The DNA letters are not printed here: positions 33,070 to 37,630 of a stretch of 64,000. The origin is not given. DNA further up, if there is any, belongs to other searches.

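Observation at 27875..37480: Giant single-exon receptor combining EGF, REJ/PKD-like and GPS modules with one TM, an architecture not matching known GPS families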

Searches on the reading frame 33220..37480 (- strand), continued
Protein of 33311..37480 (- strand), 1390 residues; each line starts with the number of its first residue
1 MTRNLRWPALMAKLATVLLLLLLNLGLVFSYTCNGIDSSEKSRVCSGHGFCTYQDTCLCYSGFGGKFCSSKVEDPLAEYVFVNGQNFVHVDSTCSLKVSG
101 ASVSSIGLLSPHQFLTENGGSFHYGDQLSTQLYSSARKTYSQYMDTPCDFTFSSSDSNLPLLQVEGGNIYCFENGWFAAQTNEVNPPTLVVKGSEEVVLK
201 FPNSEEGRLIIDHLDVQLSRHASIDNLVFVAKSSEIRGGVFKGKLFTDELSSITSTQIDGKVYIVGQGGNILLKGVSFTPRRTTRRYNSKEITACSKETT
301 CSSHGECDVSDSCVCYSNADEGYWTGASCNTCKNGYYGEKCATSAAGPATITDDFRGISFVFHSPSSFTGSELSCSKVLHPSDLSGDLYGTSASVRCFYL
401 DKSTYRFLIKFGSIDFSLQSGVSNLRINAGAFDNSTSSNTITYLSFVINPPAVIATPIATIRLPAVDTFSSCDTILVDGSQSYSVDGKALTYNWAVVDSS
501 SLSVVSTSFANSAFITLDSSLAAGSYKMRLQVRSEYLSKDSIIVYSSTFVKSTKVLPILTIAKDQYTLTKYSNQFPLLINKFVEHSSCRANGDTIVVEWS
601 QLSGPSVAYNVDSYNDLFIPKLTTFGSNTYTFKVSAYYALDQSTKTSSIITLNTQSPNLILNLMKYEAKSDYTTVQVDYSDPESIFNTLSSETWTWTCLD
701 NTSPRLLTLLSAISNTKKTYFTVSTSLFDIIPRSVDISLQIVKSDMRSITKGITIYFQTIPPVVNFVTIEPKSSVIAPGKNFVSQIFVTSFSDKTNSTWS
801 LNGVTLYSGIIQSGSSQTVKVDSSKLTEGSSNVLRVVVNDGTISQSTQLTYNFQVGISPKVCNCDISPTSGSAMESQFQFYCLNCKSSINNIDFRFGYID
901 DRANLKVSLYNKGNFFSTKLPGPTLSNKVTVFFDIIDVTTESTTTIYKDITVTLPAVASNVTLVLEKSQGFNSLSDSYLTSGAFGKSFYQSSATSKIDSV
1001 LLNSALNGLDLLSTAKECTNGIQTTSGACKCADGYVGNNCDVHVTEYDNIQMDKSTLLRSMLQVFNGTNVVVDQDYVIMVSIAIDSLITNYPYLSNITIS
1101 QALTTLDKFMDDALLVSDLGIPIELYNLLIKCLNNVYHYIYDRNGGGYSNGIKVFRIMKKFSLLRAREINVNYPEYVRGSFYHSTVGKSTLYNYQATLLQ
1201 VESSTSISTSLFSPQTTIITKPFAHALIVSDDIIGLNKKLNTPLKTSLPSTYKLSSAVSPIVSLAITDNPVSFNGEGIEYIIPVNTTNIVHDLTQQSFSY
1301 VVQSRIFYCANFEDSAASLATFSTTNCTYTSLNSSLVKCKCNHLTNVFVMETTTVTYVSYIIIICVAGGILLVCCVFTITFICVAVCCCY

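Call 41: list_cluster_members(proteins=[P0044, P0009, P0010, P0012, P0013, P0014, P0015, P0016, P0018, P0019])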
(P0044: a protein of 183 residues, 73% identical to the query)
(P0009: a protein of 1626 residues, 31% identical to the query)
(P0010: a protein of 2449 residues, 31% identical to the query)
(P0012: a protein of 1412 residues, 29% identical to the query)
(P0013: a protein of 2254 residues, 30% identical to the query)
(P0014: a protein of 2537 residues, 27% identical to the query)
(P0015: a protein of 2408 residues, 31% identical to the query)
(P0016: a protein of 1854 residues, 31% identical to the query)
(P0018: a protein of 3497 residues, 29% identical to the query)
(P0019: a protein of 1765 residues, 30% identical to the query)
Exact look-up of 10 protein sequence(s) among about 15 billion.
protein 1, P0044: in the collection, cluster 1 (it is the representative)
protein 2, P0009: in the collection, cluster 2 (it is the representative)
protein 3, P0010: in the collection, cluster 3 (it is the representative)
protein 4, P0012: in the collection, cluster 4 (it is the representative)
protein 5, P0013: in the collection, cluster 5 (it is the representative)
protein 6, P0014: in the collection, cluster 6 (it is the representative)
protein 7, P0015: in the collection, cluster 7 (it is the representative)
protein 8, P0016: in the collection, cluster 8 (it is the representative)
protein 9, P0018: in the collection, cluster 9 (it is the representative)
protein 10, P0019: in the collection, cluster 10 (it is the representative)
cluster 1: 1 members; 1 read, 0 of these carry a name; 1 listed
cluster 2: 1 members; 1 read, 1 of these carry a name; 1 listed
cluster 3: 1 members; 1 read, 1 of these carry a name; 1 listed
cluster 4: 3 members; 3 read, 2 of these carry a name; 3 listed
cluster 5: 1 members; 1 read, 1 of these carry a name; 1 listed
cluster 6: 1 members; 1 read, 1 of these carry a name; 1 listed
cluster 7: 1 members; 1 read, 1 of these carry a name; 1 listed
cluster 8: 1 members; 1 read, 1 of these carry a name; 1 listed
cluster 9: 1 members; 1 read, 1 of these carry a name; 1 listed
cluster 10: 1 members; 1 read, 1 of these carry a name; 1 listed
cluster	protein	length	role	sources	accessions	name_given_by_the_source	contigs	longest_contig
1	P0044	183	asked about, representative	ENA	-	-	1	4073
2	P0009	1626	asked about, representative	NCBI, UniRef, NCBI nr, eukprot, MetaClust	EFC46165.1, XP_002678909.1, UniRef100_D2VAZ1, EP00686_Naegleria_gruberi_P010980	predicted protein [Naegleria gruberi] | Predicted protein n=1 Tax=Naegleria gruberi TaxID=5762 RepID=D2VAZ1_NAEGR | uncharacterized protein NAEGRDRAFT_48081 [Naegleria gruberi]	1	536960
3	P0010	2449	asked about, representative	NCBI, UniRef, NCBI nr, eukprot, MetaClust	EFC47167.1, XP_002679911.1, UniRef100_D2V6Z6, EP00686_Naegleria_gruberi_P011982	predicted protein [Naegleria gruberi] | Predicted protein n=1 Tax=Naegleria gruberi TaxID=5762 RepID=D2V6Z6_NAEGR | uncharacterized protein NAEGRDRAFT_64611 [Naegleria gruberi]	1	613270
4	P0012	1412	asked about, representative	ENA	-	-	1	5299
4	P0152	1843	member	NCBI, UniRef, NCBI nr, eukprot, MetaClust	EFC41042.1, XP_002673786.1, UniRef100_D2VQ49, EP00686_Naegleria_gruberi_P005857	predicted protein [Naegleria gruberi] | Predicted protein n=1 Tax=Naegleria gruberi TaxID=5762 RepID=D2VQ49_NAEGR | uncharacterized protein NAEGRDRAFT_71165 [Naegleria gruberi]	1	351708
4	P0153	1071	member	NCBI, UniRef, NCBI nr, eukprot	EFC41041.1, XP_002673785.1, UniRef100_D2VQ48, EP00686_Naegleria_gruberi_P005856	predicted protein [Naegleria gruberi] | Predicted protein n=1 Tax=Naegleria gruberi TaxID=5762 RepID=D2VQ48_NAEGR | uncharacterized protein NAEGRDRAFT_71164 [Naegleria gruberi]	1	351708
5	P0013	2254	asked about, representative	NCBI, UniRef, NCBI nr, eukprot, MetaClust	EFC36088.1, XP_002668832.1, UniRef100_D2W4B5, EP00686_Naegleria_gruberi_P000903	predicted protein [Naegleria gruberi] | Predicted protein n=1 Tax=Naegleria gruberi TaxID=5762 RepID=D2W4B5_NAEGR | uncharacterized protein NAEGRDRAFT_82303 [Naegleria gruberi]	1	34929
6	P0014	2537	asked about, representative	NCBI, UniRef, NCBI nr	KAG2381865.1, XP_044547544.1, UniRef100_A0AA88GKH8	hypothetical protein C9374_005657 [Naegleria lovaniensis] | EGF-like domain-containing protein n=1 Tax=Naegleria lovaniensis TaxID=51637 ... | uncharacterized protein C9374_005657 [Naegleria lovaniensis]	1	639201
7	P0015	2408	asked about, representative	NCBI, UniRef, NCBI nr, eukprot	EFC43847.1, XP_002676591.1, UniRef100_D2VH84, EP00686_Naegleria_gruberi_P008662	predicted protein [Naegleria gruberi] | Predicted protein n=1 Tax=Naegleria gruberi TaxID=5762 RepID=D2VH84_NAEGR | uncharacterized protein NAEGRDRAFT_68123 [Naegleria gruberi]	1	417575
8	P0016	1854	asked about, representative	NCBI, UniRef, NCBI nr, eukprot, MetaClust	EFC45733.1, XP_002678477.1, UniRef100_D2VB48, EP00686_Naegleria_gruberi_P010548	predicted protein [Naegleria gruberi] | Predicted protein n=1 Tax=Naegleria gruberi TaxID=5762 RepID=D2VB48_NAEGR | uncharacterized protein NAEGRDRAFT_48114 [Naegleria gruberi]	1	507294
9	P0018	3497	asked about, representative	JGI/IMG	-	hypothetical protein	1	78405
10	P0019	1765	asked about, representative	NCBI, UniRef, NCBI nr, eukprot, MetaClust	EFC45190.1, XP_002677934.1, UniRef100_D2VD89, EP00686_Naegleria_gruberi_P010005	predicted protein [Naegleria gruberi] | Predicted protein n=1 Tax=Naegleria gruberi TaxID=5762 RepID=D2VD89_NAEGR | uncharacterized protein NAEGRDRAFT_48552 [Naegleria gruberi]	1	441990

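Call 44: find_encoding_contigs(protein=P0044, flank=5000, max_places=3)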
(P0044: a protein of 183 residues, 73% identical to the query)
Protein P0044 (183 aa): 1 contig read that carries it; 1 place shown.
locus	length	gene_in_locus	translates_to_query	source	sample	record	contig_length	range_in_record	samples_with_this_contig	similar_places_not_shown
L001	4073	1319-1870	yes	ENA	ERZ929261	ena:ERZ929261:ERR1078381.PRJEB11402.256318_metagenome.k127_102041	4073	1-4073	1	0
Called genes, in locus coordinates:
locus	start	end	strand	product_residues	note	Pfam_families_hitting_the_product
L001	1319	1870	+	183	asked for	-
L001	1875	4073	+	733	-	?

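Call 64: list_cluster_members(proteins=[P0027, P0029, P0031, P0033, P0037, P0042, P0043, P0056, P0025, P0138])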
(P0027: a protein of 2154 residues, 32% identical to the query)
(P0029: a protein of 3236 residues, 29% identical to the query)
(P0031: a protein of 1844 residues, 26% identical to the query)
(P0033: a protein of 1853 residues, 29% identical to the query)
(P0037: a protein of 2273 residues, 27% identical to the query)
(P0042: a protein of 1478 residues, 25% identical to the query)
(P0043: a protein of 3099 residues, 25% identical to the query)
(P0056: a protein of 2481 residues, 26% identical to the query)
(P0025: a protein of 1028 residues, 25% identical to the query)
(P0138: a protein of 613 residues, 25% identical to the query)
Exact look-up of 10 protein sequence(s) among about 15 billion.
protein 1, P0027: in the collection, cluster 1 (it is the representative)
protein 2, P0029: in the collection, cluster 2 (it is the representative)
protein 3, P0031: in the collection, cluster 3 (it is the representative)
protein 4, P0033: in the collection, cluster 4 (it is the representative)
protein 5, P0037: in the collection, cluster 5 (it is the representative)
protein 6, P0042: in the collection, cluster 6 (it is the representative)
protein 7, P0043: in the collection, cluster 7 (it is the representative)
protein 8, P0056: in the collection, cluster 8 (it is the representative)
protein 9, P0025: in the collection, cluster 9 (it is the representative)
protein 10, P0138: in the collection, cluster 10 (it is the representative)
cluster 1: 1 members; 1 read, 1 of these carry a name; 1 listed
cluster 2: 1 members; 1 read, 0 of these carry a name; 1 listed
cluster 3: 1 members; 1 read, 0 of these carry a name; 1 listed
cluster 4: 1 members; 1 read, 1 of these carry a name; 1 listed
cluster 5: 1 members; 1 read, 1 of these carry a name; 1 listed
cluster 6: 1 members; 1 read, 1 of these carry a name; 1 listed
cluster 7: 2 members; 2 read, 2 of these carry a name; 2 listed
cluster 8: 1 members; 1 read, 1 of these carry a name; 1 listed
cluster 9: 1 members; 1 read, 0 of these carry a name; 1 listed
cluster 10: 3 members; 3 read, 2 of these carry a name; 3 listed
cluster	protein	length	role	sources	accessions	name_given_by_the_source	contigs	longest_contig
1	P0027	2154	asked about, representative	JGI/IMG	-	hypothetical protein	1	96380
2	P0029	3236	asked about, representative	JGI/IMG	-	-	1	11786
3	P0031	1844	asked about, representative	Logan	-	-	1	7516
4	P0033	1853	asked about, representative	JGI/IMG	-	hypothetical protein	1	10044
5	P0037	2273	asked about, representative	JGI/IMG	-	hypothetical protein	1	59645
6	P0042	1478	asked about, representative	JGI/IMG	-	hypothetical protein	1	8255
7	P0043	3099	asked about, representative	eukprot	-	CAMPEP_0117423020 /NCGR_PEP_ID=MMETSP0758-20121206/3750_1 /TAXON_ID=63605 ...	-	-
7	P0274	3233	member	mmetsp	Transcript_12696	Transcript_12696/g.19066 ORF Transcript_12696/g.19066 Transcript_12696/m.19066 ...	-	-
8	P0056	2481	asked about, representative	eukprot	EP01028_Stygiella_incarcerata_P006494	TRINITY_DN2658_c0_g1_i1.p1 TRINITY_DN2658_c0_g1~~TRINITY_DN2658_c0_g1_i1.p1 ORF ...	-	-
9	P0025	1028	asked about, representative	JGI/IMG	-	-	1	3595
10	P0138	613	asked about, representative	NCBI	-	-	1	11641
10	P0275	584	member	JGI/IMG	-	hypothetical protein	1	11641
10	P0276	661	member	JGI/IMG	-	hypothetical protein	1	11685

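Call 66: search_protein_families(library=pfam, proteins=[P0043, P0056, P0031, P0042], max_evalue=0.001)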
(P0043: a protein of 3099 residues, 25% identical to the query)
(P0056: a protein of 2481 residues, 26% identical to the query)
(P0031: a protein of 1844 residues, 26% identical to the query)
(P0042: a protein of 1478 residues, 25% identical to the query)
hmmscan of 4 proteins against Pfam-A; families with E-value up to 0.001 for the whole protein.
P0043 (3099 aa): 10 families
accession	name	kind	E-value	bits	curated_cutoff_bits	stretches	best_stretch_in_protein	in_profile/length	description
PF25390.1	WD40_RLD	-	5.1e-57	194.3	150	3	1114-1388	95-362/363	RCC1-like domain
PF02010.21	REJ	-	5.2e-35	121.4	25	2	1839-2180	44-440/452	REJ domain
PF25024.1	EGF_TEN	-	9.2e-18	65.1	65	2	924-1066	3-125/234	Teneurin EGF domain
PF00415.24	RCC1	-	1.4e-16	61.2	21.7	1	534-590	1-49/50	Regulator of chromosome condensation (RCC1) repeat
PF23106.1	EGF_Teneurin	-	1.4e-15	57.5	24.3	2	2211-2239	1-29/30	Teneurin-like EGF domain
PF13540.12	RCC1_2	-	3.2e-11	43.1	22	1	1173-1197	1-25/30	Regulator of chromosome condensation (RCC1) repeat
PF22352.2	K319L-like_PKD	-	1.8e-08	34.7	27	1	1697-1774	13-83/84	K319L-like, PKD domain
PF07974.19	EGF_2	-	4e-08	33.9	22.1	1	963-991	4-32/32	EGF-like domain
PF01825.27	GPS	-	6.7e-07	30.2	22.5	1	2503-2539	3-43/45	GPCR proteolysis site, GPS, motif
PF18911.6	PKD_4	-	0.00051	20.5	27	0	1681-1719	3-41/85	PKD domain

P0056 (2481 aa): 7 families
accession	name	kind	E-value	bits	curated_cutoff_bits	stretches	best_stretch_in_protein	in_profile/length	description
PF02010.21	REJ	-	2.5e-43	148.8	25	1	1714-2074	51-442/452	REJ domain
PF25024.1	EGF_TEN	-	2.8e-38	132.3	65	4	82-189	23-125/234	Teneurin EGF domain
PF23106.1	EGF_Teneurin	-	3.4e-33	113.8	24.3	5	506-535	1-30/30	Teneurin-like EGF domain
PF00094.30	VWD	-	9.6e-31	107.6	22.9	2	199-363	1-155/156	von Willebrand factor type D domain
PF07974.19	EGF_2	-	1.3e-24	86.6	22.1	2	159-186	1-32/32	EGF-like domain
PF22352.2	K319L-like_PKD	-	8.2e-11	42.2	27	1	1565-1637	13-82/84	K319L-like, PKD domain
PF01825.27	GPS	-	1.9e-09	38.4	22.5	1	2351-2389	2-44/45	GPCR proteolysis site, GPS, motif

P0031 (1844 aa): 6 families
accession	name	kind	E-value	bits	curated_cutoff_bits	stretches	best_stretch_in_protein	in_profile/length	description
PF02010.21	REJ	-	2.3e-53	181.9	25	1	531-893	55-438/452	REJ domain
PF25024.1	EGF_TEN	-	1e-13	51.9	65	2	2-226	6-210/234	Teneurin EGF domain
PF07974.19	EGF_2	-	2.2e-10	41.1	22.1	0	966-992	1-32/32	EGF-like domain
PF22352.2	K319L-like_PKD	-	3.3e-05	24.2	27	0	567-656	2-83/84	K319L-like, PKD domain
PF23106.1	EGF_Teneurin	-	0.00013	22.4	24.3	0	2-24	8-29/30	Teneurin-like EGF domain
PF01414.25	DSL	-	0.00021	21.9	24.2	1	193-228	1-36/46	Delta serrate ligand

P0042 (1478 aa): 5 families
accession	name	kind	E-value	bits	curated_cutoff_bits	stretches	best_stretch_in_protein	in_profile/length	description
PF02010.21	REJ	-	1.5e-70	238.6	25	1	239-621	51-452/452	REJ domain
PF01825.27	GPS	-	5.3e-10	40.1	22.5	1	949-987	1-43/45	GPCR proteolysis site, GPS, motif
PF22352.2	K319L-like_PKD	-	1.2e-08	35.2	27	0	79-146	10-70/84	K319L-like, PKD domain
PF25024.1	EGF_TEN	-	1.5e-07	31.7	65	1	635-673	26-64/234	Teneurin EGF domain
PF23106.1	EGF_Teneurin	-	1.2e-05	25.7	24.3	1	639-667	1-29/30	Teneurin-like EGF domain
